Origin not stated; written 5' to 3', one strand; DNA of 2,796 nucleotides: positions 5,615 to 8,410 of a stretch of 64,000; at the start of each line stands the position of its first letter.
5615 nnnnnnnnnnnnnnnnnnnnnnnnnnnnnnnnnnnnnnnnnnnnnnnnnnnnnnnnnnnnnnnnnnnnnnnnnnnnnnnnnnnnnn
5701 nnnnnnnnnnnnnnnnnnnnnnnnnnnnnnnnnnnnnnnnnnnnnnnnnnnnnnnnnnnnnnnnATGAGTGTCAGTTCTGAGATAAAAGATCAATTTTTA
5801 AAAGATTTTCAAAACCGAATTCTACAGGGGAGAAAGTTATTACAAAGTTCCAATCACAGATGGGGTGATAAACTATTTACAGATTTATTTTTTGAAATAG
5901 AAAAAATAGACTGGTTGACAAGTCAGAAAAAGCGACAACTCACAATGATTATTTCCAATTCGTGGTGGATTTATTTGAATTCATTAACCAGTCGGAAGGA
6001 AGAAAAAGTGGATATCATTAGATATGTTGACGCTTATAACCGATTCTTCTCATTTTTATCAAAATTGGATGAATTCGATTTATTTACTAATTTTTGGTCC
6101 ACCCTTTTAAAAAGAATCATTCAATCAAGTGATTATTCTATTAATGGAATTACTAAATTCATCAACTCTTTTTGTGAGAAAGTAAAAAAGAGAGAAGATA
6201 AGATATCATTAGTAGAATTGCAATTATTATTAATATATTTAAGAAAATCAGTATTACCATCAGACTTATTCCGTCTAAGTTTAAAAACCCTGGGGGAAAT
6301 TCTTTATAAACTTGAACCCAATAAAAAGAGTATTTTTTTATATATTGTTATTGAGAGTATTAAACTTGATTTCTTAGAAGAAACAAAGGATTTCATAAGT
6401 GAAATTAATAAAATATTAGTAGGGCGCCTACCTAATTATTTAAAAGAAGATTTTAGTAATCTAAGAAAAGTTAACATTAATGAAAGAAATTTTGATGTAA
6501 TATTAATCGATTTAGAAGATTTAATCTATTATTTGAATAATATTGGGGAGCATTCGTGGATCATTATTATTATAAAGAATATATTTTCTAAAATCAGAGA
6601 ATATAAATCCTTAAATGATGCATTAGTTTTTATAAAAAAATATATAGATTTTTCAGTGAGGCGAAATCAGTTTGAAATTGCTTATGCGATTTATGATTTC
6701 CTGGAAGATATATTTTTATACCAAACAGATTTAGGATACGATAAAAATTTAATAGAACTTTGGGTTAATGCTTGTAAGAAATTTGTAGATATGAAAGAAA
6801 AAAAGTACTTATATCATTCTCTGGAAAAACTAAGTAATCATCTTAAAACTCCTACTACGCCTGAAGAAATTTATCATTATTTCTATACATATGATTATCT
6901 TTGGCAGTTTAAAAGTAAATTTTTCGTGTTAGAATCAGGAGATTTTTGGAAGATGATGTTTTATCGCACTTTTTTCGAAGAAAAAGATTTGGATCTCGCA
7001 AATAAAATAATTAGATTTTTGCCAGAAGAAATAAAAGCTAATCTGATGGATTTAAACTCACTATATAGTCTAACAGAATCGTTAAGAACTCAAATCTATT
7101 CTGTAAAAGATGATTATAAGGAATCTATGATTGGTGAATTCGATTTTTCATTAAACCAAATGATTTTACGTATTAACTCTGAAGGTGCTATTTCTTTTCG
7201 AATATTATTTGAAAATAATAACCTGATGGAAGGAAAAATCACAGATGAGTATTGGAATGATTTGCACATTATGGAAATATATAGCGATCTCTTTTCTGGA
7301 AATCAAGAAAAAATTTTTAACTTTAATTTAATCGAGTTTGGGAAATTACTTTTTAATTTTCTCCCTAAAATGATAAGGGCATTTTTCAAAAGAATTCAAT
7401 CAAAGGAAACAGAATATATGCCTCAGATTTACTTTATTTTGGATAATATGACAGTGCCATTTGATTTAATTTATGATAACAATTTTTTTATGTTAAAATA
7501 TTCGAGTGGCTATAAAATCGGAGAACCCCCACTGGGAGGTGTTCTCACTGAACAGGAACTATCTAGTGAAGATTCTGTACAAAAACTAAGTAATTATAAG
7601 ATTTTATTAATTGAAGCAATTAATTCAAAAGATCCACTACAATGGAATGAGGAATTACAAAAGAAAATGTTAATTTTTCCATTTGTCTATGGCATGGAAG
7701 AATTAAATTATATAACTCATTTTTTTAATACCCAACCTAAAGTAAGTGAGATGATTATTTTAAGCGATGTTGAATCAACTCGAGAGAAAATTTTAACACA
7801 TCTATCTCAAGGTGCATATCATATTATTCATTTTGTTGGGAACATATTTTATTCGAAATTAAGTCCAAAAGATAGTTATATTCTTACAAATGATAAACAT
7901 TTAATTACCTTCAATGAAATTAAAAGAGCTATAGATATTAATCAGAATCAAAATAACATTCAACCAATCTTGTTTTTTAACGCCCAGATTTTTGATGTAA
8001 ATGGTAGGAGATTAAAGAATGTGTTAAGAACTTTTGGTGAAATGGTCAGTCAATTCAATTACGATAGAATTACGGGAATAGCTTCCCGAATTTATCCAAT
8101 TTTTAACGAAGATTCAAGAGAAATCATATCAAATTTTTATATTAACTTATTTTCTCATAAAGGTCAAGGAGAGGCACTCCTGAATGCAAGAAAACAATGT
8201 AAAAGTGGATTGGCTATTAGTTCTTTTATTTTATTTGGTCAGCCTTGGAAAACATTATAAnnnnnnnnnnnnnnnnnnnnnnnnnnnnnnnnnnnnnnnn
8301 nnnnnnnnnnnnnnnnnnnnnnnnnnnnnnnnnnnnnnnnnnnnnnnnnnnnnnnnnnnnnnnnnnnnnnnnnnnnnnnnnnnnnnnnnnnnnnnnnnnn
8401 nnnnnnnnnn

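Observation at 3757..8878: Actin-related protein in a tight same-strand gene run with coiled-coil proteins and a large CHAT-domain protein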

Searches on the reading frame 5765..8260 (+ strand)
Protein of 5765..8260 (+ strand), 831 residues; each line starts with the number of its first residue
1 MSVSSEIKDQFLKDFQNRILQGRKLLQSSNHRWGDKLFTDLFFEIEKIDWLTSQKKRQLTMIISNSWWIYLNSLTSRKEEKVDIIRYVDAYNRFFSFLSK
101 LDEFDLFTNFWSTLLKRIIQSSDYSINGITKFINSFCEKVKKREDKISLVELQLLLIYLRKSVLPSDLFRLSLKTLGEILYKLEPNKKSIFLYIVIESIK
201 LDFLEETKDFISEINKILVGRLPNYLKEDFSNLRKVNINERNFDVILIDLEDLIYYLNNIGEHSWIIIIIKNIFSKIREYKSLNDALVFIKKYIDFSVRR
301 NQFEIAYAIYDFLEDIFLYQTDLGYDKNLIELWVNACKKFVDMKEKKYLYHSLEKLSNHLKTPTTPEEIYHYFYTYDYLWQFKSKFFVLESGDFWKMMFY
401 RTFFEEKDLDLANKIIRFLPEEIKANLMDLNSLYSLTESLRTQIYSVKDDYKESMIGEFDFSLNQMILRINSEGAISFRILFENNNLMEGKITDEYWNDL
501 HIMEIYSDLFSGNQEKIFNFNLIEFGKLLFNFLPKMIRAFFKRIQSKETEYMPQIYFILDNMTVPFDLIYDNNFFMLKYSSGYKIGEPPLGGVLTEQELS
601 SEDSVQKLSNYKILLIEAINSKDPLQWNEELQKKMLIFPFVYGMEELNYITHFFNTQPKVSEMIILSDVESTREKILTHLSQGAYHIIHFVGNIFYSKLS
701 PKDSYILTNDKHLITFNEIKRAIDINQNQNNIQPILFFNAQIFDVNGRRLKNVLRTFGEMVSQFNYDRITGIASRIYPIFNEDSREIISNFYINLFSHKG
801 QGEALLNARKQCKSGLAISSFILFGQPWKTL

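Call 3: search_protein_families(library=pfam, proteins=[window:5765-8260:+], max_evalue=0.01)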
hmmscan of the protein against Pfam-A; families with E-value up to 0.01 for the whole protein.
window:5765-8260:+ (831 aa): 1 family
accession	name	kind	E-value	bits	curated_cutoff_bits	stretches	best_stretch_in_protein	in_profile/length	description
PF12770.12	CHAT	-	1.9e-05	24.7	24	1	555-721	27-184/289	CHAT domain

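Call 4: search_protein_families(library=ncbifam, proteins=[window:5765-8260:+], max_evalue=0.01)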
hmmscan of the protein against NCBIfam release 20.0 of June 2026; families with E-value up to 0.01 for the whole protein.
window:5765-8260:+ (831 aa): 0 families

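Call 5: search_protein_families(library=padloc, proteins=[window:5765-8260:+], max_evalue=0.1)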
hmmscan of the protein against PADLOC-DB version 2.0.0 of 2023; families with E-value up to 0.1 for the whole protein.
window:5765-8260:+ (831 aa): 0 families

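Call 23: search_solved_structures(query=A2, max_evalue=10, show_alignments=3)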
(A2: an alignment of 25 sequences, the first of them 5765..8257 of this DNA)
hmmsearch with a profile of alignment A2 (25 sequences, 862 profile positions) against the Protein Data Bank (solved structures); distinct sequences matched with E-value up to 10: 1.
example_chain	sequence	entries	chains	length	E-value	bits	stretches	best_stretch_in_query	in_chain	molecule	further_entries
4bts_AP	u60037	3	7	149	0.59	11.4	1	569-639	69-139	40S RIBOSOMAL PROTEIN S24 | RPS24E | eS24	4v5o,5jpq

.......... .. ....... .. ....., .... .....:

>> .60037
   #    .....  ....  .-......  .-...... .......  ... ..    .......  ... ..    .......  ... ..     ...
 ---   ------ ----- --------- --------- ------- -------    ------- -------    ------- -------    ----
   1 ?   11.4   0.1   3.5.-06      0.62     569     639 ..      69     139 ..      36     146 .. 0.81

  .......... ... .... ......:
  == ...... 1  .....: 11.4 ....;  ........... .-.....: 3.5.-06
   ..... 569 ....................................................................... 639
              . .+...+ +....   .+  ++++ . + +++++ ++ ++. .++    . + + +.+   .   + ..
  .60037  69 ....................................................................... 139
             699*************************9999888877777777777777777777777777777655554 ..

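Call 26: find_homologous_proteins(query=window:5765-8260:+, max_evalue=0.001)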
Query window:5765-8260:+ (831 aa): 249 proteins with E <= 0.001 among 8000 candidates; the best 120 are listed.
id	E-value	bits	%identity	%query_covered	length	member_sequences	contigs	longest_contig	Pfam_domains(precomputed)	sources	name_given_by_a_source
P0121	0.0e+0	1840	100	100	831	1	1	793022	-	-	-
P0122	0.0e+0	1646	89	100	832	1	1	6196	-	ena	-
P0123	0.0e+0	1593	85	100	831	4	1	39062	-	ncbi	ncbi:MAG: hypothetical protein ACFFHV_06140 [Promethearchaeota archaeon]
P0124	0.0e+0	1573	85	100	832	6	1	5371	-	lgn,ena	-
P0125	0.0e+0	1568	84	100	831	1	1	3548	-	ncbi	ncbi:MAG: hypothetical protein ACFFCM_17940 [Promethearchaeota archaeon]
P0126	0.0e+0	1509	81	100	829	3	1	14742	-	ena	-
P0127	0.0e+0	1437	77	100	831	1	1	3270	-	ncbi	-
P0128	0.0e+0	1432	76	100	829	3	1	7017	-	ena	-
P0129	0.0e+0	1428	76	100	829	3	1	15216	-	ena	-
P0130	0.0e+0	1358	75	97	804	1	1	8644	PF12770.13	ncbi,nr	ncbi:MAG: hypothetical protein EU532_11160 [Promethearchaeota archaeon]|nr:MAG: hypothetical protein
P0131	0.0e+0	1199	65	100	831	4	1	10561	-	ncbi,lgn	-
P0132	0.0e+0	1157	62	100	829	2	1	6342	-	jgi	-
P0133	0.0e+0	1138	61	100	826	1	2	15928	PF12770.13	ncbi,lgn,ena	-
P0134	0.0e+0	1137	61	100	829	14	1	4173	-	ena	-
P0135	0.0e+0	1125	60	100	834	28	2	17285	-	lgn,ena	-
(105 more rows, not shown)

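Call 39: predict_structure(alignment_id=A5)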
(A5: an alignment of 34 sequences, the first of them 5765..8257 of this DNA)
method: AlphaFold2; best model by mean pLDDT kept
length: 831 residues; sequences in the alignment: 34
mean_pLDDT: 77.3   pTM: 0.61
mean pLDDT of the five models: 77.3, 76.2, 76.0, 74.8, 73.3
residues with pLDDT >= 90: 174; 70-90: 453; 50-70: 139; < 50: 65
segments of 3 or more residues with pLDDT < 50: 104-107, 449-458, 548-550, 564-606
pLDDT, mean of each block of 10 residues (from residue 1): 72 92 91 92 87 75 83 67 72 74 52 73 74 78 83 90 85 91 90 90 76 84 83 84 91 92 89 91 89 88 87 79 74 90 84 85 87 90 77 90 90 92 85 83 60 47 65 73 71 74 75 73 79 78 56 56 46 30 30 28 49 88 66 67 83 89 89 93 90 87 87 90 84 86 75 71 80 65 82 85 73 58 72 74
secondary structure, 60 per line:
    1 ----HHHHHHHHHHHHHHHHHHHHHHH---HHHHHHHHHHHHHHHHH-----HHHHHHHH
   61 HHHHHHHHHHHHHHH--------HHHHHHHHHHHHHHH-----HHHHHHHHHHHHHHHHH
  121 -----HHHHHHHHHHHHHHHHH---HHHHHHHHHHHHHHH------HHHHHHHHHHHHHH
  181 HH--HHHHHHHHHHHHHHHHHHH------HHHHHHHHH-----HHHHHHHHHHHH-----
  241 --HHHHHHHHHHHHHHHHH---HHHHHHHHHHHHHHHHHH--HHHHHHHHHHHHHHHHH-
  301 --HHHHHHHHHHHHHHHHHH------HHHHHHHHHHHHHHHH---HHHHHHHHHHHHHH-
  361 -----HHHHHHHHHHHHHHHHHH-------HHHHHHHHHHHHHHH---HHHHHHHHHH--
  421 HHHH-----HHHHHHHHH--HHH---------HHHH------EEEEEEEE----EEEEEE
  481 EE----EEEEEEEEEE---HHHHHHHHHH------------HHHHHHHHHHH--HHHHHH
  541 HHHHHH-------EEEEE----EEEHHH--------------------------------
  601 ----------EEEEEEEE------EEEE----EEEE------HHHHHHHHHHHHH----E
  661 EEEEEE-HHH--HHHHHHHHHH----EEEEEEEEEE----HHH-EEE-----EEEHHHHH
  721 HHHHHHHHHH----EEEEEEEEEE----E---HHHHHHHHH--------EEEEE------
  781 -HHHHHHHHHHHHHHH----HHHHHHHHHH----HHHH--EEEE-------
elements in order (helices of 4 or more, strands of 3 or more residues): H5-27 H31-47 H53-75 H84-98 H104-120 H126-142 H146-160 H167-182 H185-203 H210-218 H224-235 H243-259 H263-280 H283-299 H303-320 H327-342 H346-359 H366-383 H391-405 H409-418 H421-424 H430-438 H453-456 E463-470 E475-482 E487-496 H500-509 H522-532 H535-546 E554-558 E563-565 E611-618 E625-628 E633-636 H643-655 E660-666 H673-682 E687-696 E705-707 E713-715 H716-730 E735-744 H753-761 E770-774 H782-796 H801-810 H815-818 E821-824

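Call 43: fold_search(model_id=the predicted structure, library=pdb)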
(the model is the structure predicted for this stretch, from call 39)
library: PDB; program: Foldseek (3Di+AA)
matches with E <= 10: 1115; with E <= 0.001: 9
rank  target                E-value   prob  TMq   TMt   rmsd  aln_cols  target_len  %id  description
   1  8rw5                  9.8e-08  1.00  0.23  0.22  21.8       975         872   10  Symmetry expansion of dimeric transmembrane anti-sigma factor DdvA (released 2024-11-06)
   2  8rot_A                3.3e-07  1.00  0.25  0.23  21.3       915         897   12  Cryo-EM structure of the transmembrane anti-sigma factor DdvA (released 2024-11-06)
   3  8eex_B                1.2e-05  1.00  0.22  0.25  21.3       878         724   10  Cas7-11 in complex with Csx29 (released 2022-11-16)
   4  7y85_D                1.7e-05  1.00  0.25  0.31  20.3       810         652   10  CryoEM structure of type III-E CRISPR Craspase gRAMP-crRNA in complex with TPR-CHAT protease bound to self RNA target (released 2022-12-14)
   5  9hma                  1.2e-04  1.00  0.21  0.15  28.0      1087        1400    9  Cryo-EM structure of apo human separase (released 2025-09-03)
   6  9hn0_B                1.7e-04  1.00  0.21  0.13  27.3      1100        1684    9  Cryo-EM structure of human separase bound to SCC1 (310-550 aa) (released 2025-09-03)
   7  7nj1_A                2.1e-04  0.99  0.20  0.14  28.1      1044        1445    9  CryoEM structure of the human Separase-Securin complex (released 2021-08-04)
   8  3sf4_A                6.5e-04  1.00  0.14  0.24  17.9       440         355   10  Crystal structure of the complex between the conserved cell polarity proteins Inscuteable and LGN (released 2011-11-23)
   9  7rdr_A                7.1e-04  0.99  0.11  0.18  23.1       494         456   11  Circular tandem repeat protein with novel repeat topology and enhanced subunit contact surfaces (released 2021-09-01)
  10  7nj0_A                1.4e-03  0.97  0.22  0.16  28.1      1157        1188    8  CryoEM structure of the human Separase-Cdk1-cyclin B1-Cks1 complex (released 2021-08-04)
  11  5a7d_F                2.4e-03  0.99  0.14  0.26  17.1       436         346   11  Tetrameric assembly of LGN with Inscuteable (released 2016-08-03)
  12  5a7d_H                2.8e-03  1.00  0.16  0.30  15.6       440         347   11  Tetrameric assembly of LGN with Inscuteable (released 2016-08-03)
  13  3sf4_B                3.5e-03  0.99  0.16  0.28  15.5       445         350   11  Crystal structure of the complex between the conserved cell polarity proteins Inscuteable and LGN (released 2011-11-23)
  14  9pkq_A                4.4e-03  0.95  0.12  0.17  25.5       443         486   12  Structure of the cytoplasmic domain of unliganded human Tom70, open and closed conformations (released 2026-03-18)
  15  5a7d_C                4.6e-03  0.99  0.14  0.25  17.0       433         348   11  Tetrameric assembly of LGN with Inscuteable (released 2016-08-03)
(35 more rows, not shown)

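Call 62: search_protein_representatives(alignment_id=A5)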
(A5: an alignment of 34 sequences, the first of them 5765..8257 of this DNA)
Query: 34 sequences, 862 profile positions. Proteins with E-value up to 0.001 (for the whole library): 120; up to 1e-10: 54; up to 1e-30: 39. The best 120 are listed.
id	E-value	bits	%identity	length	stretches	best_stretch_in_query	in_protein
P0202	0.0e+00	1455.2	-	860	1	1-861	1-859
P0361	4.6e-284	961.3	-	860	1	1-861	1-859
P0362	2.7e-260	882.7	-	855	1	3-861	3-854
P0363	6.7e-257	871.5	-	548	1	309-861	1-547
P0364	6.6e-243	825.2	-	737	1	107-859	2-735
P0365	2.1e-206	704.4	-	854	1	4-861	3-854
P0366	2.4e-152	525.6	-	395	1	466-861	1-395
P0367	1.6e-146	506.3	-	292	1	43-334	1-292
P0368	7.0e-133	461.2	-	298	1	493-789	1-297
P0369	2.5e-118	413.0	-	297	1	566-861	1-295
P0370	1.6e-113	397.2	-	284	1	402-685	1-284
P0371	1.9e-104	367.1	-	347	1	1-320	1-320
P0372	1.3e-103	364.3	-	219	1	1-219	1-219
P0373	6.2e-100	352.2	-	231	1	633-861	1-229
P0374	1.6e-98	347.5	-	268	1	566-861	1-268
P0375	3.2e-98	346.5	-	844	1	16-859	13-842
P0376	1.0e-93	331.6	-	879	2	10-731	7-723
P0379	3.1e-74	267.1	-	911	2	210-820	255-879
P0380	6.4e-73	262.8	-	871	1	8-861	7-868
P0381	1.7e-70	254.8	-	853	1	10-828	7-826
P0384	5.5e-63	229.9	-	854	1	24-818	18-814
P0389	3.5e-52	194.2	-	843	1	8-861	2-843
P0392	2.7e-47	178.0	-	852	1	91-817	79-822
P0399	1.2e-30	123.0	-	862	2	528-814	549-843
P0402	3.9e-22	94.8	-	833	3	527-813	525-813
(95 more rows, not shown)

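Call 65: find_encoding_contigs(protein=P0389, flank=8000, max_places=3)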
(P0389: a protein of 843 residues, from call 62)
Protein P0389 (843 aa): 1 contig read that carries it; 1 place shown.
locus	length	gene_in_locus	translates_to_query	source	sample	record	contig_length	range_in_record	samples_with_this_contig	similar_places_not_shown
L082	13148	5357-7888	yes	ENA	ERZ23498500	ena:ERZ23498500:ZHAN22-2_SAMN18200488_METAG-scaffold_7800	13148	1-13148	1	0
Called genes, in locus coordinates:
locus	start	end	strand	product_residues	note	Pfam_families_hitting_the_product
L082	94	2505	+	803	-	PF04851:ResIII, PF00270:DEAD, PF21210:RNA_helicase_helical (faint), PF00271:Helicase_C, PF02732:ERCC4, PF12826:HHH_2, PF14520:HHH_5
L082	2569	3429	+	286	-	-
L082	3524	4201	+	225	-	-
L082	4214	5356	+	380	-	PF00022:Actin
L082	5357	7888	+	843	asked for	-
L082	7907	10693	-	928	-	PF01074:Glyco_hydro_38N, PF09261:Alpha-mann_mid, PF17677:Glyco_hydro38C2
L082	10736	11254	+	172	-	PF13091:PLDc_2 (weak)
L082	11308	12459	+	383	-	PF01408:GFO_IDH_MocA, PF22725:GFO_IDH_MocA_C3 (weak)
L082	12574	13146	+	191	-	?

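Call 66: find_encoding_contigs(protein=P0375, flank=8000, max_places=3)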
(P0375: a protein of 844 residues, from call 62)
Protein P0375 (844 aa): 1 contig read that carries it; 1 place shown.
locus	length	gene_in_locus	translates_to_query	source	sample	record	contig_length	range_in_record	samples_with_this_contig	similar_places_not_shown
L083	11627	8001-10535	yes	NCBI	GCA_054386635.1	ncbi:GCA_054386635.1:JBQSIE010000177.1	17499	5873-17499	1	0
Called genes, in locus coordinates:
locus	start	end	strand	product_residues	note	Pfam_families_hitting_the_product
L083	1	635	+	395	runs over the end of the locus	PF01041:DegT_DnrJ_EryC1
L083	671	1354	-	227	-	PF00657:Lipase_GDSL, PF13472:Lipase_GDSL_2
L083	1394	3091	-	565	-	PF00118:Cpn60_TCP1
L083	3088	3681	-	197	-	-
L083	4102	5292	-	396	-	PF00155:Aminotran_1_2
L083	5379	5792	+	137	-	PF04014:MazE_antitoxin (weak), PF01842:ACT (weak)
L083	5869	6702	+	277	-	-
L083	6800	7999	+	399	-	PF00022:Actin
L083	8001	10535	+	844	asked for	PF12770:CHAT (weak)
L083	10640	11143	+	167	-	-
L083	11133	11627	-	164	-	?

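Call 67: find_encoding_contigs(protein=P0402, flank=8000, max_places=3)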
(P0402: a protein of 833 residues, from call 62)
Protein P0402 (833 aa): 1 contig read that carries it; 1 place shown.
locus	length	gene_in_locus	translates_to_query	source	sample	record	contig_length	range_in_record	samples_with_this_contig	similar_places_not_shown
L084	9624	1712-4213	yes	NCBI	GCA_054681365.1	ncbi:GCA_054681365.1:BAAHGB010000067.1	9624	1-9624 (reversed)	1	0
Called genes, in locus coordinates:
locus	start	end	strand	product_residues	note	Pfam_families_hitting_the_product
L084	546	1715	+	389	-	PF00022:Actin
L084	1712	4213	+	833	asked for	-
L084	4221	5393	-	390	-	-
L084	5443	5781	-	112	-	-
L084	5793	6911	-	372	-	PF01408:GFO_IDH_MocA, PF02894:GFO_IDH_MocA_C, PF22725:GFO_IDH_MocA_C3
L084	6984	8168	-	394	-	PF14100:DUF6807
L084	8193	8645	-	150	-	-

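Call 68: find_encoding_contigs(protein=P0399, flank=8000, max_places=3)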
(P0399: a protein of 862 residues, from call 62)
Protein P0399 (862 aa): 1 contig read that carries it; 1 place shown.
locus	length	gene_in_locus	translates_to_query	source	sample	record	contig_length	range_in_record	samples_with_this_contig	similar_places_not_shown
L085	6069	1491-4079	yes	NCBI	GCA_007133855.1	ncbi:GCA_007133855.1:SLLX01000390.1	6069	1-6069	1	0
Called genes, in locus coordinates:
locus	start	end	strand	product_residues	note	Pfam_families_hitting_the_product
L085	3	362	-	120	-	?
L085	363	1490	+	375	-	PF00022:Actin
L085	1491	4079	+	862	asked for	-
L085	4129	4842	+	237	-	-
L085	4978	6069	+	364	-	?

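Call 69: find_encoding_contigs(protein=P0380, flank=8000, max_places=3)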
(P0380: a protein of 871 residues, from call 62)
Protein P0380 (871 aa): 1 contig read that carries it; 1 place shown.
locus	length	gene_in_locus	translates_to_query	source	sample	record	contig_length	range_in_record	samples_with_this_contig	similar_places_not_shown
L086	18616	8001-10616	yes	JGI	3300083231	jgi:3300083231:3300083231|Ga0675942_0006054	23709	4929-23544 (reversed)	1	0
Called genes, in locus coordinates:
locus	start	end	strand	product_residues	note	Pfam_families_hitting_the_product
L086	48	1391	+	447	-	-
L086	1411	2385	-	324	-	PF01370:Epimerase (weak), PF13460:NAD_binding_10 (weak)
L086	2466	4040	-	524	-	-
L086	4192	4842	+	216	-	PF04967:HTH_10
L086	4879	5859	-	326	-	PF00025:Arf, PF09439:SRPRB (weak), PF00071:Ras (weak), PF01926:MMR_HSR1, PF04670:Gtr1_RagA, PF08477:Roc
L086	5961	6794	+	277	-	-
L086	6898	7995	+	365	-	PF00022:Actin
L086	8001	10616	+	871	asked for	-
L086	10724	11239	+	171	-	-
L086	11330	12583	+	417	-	-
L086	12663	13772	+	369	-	PF13088:BNR_2, PF24316:Tli3 (faint)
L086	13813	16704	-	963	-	PF05048:NosD, PF13229:Beta_helix, PF13855:LRR_8 (weak), PF12799:LRR_4 (weak)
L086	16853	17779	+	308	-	-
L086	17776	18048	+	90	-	PF14947:HTH_45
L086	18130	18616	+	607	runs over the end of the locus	PF00884:Sulfatase, PF01663:Phosphodiest (faint), PF16347:SGSH_C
